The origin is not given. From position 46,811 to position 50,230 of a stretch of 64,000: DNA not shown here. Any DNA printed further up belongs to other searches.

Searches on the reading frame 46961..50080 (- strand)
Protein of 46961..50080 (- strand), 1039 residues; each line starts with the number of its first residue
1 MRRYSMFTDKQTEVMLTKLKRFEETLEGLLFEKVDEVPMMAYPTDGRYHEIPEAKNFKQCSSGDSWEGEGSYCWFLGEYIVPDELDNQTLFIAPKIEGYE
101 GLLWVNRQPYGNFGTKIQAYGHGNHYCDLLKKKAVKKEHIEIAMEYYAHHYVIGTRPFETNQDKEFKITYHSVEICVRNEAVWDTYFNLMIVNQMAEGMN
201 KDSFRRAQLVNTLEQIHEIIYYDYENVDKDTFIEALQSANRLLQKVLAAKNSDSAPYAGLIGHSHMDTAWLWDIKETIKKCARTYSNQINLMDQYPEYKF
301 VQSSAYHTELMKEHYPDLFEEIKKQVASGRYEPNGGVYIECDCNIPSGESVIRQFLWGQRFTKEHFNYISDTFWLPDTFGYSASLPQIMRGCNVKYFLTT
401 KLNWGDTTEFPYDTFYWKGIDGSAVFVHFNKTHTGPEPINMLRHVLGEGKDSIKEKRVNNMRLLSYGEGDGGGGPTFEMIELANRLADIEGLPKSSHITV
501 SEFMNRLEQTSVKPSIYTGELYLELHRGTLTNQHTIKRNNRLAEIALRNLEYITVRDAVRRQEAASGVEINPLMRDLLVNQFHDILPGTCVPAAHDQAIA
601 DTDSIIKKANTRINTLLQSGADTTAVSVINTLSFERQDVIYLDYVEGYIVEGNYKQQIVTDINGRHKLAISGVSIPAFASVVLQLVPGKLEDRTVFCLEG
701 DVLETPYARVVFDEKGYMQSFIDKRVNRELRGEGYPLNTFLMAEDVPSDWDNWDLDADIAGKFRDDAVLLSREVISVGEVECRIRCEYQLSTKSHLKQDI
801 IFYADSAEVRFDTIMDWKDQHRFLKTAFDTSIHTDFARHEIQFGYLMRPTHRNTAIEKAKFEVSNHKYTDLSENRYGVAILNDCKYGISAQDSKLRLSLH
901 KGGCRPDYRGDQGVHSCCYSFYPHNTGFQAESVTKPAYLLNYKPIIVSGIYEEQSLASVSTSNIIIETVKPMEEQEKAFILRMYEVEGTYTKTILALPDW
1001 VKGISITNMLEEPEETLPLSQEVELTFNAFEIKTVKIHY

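Call 48: search_protein_families(library=pfam, proteins=[window:46961-50080:-], max_evalue=0.00001)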
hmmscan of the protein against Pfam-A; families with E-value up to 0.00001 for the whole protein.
window:46961-50080:- (1039 aa): 4 families
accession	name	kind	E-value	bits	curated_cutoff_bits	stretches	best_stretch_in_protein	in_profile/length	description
PF01074.27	Glyco_hydro_38N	-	5e-78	262.7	25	1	260-512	4-260/270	Glycosyl hydrolases family 38 N-terminal domain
PF07748.19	Glyco_hydro_38C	-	1.8e-51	175.8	25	1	703-909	1-206/206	Glycosyl hydrolases family 38 C-terminal domain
PF09261.16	Alpha-mann_mid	-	3.6e-17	62.7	31.1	1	524-617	1-93/96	Alpha mannosidase middle domain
PF17677.7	Glyco_hydro38C2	-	1.2e-12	48.2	22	1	963-1035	1-72/72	Glycosyl hydrolases family 38 C-terminal beta sandwich domain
